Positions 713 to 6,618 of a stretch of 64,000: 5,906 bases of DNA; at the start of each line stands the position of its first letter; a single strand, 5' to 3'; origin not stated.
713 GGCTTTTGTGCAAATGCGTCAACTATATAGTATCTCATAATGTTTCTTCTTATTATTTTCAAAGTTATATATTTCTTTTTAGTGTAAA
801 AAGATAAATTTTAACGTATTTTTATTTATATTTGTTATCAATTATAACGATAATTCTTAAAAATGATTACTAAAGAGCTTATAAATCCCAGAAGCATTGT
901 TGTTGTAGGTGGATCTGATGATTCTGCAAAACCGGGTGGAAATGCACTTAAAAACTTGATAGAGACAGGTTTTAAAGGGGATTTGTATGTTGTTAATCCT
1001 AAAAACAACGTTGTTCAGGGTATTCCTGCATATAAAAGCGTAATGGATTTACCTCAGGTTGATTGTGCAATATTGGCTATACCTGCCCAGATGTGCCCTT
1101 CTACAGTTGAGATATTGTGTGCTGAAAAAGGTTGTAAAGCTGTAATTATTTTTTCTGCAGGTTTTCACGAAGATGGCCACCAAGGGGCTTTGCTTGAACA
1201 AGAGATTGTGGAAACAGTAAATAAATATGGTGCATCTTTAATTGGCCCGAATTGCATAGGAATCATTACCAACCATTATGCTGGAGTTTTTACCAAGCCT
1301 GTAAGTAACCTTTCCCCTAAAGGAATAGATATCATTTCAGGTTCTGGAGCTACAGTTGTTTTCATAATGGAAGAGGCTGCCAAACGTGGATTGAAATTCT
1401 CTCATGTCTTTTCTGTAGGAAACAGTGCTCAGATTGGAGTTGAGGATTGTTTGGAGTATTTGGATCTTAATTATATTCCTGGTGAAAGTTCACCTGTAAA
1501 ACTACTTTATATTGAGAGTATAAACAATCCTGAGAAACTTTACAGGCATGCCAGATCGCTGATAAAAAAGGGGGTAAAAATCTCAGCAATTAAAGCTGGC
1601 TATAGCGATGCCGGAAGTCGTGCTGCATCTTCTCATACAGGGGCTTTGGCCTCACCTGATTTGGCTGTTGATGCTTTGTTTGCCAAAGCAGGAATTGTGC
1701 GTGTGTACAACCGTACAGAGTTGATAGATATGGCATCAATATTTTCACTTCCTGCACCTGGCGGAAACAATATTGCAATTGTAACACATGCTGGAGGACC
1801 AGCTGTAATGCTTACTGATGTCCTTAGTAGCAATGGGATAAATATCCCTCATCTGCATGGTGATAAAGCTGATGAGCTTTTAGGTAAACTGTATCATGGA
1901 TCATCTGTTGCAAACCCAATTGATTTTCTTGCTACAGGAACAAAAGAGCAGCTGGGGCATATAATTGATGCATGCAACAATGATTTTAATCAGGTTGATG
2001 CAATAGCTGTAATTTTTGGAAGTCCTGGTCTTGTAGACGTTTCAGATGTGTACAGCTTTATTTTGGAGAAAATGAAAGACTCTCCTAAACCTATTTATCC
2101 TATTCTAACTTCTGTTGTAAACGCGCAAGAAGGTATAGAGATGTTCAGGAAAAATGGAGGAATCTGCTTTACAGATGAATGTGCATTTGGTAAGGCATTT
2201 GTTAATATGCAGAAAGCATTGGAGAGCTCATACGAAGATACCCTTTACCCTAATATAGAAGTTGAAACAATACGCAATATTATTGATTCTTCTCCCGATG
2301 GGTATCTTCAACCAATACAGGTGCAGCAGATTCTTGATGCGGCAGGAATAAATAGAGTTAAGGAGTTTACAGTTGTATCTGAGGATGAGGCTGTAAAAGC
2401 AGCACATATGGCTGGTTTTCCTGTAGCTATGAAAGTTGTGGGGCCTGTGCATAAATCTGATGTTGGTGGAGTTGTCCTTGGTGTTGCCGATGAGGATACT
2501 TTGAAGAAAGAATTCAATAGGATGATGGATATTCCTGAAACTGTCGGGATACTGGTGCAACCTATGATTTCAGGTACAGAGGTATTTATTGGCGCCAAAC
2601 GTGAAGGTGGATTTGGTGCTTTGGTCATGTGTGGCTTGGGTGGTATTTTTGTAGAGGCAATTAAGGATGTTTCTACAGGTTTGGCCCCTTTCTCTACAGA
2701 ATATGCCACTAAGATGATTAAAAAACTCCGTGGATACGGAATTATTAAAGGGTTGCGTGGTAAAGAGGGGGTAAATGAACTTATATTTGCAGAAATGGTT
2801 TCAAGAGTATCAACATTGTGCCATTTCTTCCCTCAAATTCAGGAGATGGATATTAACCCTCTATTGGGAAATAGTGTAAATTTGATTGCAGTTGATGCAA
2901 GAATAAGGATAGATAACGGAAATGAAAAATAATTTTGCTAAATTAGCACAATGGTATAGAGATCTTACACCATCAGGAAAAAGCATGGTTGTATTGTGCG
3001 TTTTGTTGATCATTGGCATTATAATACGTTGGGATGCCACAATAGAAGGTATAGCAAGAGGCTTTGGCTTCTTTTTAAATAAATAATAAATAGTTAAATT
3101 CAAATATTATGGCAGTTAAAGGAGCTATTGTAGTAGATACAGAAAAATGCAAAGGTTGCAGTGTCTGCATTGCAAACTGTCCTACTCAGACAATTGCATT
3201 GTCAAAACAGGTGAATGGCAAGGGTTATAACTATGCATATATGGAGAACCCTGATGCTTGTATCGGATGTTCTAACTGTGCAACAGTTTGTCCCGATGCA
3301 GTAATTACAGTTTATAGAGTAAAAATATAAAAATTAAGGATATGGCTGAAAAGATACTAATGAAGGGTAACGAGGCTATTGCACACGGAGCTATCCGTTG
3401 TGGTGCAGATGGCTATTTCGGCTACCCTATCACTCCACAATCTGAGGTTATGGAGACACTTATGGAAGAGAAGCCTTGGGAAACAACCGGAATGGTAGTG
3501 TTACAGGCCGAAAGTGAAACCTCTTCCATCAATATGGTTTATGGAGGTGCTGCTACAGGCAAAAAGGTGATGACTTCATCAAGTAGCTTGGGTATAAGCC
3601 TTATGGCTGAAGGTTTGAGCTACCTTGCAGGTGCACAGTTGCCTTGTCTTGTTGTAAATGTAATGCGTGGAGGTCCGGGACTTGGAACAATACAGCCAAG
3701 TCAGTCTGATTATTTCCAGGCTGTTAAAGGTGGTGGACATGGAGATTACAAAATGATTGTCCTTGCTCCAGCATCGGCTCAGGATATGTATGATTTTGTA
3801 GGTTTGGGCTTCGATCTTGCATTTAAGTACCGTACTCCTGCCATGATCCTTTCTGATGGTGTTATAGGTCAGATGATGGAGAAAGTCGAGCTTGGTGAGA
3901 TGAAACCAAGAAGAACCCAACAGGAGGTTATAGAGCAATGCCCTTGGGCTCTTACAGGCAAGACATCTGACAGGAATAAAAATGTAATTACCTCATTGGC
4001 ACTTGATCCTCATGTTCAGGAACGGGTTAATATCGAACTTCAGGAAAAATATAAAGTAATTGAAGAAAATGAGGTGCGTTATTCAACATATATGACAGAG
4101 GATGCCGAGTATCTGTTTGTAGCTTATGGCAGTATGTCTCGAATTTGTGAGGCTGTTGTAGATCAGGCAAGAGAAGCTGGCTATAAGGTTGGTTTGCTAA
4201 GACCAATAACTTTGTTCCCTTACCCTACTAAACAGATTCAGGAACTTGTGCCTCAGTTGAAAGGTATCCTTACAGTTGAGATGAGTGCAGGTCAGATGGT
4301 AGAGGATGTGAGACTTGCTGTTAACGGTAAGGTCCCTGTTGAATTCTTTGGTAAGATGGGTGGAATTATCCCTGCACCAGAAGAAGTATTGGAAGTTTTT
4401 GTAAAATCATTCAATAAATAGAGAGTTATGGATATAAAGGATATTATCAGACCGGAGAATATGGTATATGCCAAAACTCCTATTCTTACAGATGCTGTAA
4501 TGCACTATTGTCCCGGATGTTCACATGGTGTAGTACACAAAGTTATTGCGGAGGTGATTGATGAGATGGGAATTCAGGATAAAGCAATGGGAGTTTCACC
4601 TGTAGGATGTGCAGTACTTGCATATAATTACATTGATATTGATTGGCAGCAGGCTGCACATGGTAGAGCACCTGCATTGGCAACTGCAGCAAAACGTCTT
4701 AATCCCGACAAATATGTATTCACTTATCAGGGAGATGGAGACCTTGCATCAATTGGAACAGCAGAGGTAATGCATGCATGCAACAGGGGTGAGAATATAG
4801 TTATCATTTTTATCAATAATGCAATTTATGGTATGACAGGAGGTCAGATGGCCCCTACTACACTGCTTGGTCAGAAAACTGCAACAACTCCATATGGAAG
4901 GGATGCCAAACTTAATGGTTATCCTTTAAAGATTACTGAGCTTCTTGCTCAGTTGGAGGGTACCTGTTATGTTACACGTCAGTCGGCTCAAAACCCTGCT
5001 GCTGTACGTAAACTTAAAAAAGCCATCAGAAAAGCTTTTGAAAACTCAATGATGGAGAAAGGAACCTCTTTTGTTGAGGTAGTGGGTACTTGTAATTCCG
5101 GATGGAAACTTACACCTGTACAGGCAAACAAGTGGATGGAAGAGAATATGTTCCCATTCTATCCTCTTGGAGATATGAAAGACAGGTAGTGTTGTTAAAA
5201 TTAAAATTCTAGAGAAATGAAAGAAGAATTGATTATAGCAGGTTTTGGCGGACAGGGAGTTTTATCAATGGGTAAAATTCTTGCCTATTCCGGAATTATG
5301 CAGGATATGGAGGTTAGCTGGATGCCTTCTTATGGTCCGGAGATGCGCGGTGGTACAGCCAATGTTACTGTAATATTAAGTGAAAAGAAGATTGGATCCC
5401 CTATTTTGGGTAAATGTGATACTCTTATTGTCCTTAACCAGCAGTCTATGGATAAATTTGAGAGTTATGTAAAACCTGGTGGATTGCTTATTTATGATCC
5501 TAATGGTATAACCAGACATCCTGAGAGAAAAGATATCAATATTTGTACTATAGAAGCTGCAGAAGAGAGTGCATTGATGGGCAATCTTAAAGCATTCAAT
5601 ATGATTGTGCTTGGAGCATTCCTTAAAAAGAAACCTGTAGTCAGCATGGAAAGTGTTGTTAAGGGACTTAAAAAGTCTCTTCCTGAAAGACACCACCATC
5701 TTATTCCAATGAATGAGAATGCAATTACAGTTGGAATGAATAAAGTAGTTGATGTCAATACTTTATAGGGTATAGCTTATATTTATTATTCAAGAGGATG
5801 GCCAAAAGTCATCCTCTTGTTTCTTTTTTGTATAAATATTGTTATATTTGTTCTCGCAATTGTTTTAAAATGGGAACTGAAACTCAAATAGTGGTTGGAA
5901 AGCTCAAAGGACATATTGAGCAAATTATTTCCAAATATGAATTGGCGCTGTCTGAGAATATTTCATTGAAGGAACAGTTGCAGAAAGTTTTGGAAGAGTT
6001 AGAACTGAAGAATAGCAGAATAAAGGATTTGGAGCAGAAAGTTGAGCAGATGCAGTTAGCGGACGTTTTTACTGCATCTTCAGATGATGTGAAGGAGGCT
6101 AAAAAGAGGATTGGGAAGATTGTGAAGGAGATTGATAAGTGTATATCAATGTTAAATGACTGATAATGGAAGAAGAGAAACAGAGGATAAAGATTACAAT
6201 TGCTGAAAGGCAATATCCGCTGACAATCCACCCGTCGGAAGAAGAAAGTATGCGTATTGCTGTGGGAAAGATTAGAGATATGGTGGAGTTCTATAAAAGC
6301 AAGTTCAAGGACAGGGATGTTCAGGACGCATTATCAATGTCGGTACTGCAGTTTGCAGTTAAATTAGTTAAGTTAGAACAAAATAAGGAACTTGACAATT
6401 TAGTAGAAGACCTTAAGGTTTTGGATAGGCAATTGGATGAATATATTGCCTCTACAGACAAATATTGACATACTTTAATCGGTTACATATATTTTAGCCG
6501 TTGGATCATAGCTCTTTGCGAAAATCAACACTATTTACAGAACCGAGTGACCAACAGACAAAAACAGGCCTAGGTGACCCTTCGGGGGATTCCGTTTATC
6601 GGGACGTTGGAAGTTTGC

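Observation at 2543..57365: The word TCCCGAC(A/G) is about 10-fold over-represented, independent of strand and reading frame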

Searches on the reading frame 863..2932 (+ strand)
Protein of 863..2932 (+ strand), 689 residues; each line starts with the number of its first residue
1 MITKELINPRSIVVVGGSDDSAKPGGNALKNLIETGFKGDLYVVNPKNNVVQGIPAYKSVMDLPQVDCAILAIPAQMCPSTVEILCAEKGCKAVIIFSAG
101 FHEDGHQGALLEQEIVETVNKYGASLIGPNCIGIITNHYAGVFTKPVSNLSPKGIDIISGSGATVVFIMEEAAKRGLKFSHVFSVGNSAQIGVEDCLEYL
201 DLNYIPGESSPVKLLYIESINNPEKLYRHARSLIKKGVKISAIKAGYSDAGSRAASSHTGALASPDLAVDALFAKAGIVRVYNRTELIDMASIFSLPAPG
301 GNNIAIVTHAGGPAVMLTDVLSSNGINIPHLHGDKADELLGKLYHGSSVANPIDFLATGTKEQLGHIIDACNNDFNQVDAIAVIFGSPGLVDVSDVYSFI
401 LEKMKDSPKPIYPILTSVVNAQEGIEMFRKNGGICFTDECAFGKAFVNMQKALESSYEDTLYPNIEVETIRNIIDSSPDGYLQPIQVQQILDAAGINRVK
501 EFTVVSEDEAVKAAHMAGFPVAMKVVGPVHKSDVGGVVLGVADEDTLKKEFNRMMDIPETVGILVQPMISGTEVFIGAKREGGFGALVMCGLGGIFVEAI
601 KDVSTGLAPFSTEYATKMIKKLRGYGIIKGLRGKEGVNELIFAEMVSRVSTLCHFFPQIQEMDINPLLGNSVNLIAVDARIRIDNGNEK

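Call 6: search_protein_families(library=ncbifam, proteins=[window:863-2932:+])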
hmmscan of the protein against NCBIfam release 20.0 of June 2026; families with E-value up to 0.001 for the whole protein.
window:863-2932:+ (689 aa): 6 families
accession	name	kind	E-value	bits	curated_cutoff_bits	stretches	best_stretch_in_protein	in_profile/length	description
NF045494.1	AcCoALig_Archglob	equivalog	1.7e-113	380.3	1200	2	5-441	220-651/665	acetate--CoA ligase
NF045493.1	HydDutCoALig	equivalog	9e-106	355.1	1300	1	5-668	5-681/698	4-hydroxybutyrate--CoA ligase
TIGR02717.1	AcCoA-syn-alpha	equivalog_domain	8.3e-101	337.8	567.15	1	4-432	2-426/447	acetate--CoA ligase alpha subunit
NF045492.1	HydPropCoALig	equivalog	3e-77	260.6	1300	2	6-381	251-625/700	3-hydroxypropionate--CoA ligase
TIGR01019.1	sucCoAalpha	subfamily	8.4e-07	28.7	353.2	1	51-194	46-185/286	succinate--CoA ligase subunit alpha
NF004230.0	PRK05678.1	equivalog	1.6e-06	27.6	336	1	50-193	47-186/291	succinate--CoA ligase subunit alpha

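Call 14: find_encoding_contigs(protein=window:863-2932:+, flank=10000, max_places=10)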
Protein window:863-2932:+ (689 aa): no gene with exactly this product is on record in the collection.

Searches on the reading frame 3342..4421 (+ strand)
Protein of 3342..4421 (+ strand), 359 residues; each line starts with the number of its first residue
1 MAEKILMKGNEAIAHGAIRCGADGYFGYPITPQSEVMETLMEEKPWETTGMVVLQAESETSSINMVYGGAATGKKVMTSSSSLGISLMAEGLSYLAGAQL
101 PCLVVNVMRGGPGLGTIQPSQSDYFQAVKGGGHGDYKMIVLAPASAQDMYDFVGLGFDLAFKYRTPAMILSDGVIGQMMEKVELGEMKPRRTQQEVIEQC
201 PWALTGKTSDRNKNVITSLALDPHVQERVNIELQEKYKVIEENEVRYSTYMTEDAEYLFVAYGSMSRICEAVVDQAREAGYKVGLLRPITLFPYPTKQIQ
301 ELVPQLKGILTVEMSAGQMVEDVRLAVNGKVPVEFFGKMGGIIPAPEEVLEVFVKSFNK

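Call 32: search_protein_families(library=pfam, proteins=[window:3342-4421:+], max_evalue=0.00001)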
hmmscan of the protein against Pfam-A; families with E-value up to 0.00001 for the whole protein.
window:3342-4421:+ (359 aa): 2 families
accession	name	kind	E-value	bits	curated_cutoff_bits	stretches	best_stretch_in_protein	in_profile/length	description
PF01855.24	POR_N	-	1.1e-48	166.4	27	1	15-188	1-171/231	Pyruvate flavodoxin/ferredoxin oxidoreductase, thiamine diP-bdg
PF17147.9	PFOR_II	-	1e-26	93.7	27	1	255-349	1-102/102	Pyruvate:ferredoxin oxidoreductase core domain II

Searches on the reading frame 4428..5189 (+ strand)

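Call 32: search_protein_families(library=pfam, proteins=[window:4428-5189:+], max_evalue=0.00001)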
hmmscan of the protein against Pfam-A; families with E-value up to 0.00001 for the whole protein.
window:4428-5189:+ (253 aa): 1 family
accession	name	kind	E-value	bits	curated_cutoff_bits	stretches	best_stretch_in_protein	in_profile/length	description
PF02775.26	TPP_enzyme_C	-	2.5e-22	79.7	21.9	1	66-218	19-151/151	Thiamine pyrophosphate enzyme, C-terminal TPP binding domain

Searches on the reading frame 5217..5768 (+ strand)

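Call 32: search_protein_families(library=pfam, proteins=[window:5217-5768:+], max_evalue=0.00001)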
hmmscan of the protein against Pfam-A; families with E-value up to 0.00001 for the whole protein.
window:5217-5768:+ (183 aa): 1 family
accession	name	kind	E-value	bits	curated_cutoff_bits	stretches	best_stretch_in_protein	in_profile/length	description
PF01558.24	POR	-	3.3e-35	122.2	27.4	1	11-174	1-172/173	Pyruvate ferredoxin/flavodoxin oxidoreductase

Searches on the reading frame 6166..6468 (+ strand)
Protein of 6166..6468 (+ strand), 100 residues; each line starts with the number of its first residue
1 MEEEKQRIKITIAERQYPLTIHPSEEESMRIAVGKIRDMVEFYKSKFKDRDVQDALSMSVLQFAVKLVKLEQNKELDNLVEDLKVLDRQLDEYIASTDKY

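Call 32: search_protein_families(library=pfam, proteins=[window:6166-6468:+], max_evalue=0.00001)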
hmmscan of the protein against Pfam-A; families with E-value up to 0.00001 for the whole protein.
window:6166-6468:+ (100 aa): 1 family
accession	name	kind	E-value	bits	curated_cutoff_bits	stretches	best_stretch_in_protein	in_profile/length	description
PF05164.18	ZapA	-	2.2e-13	50.8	23.8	1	8-90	1-81/88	Cell division protein ZapA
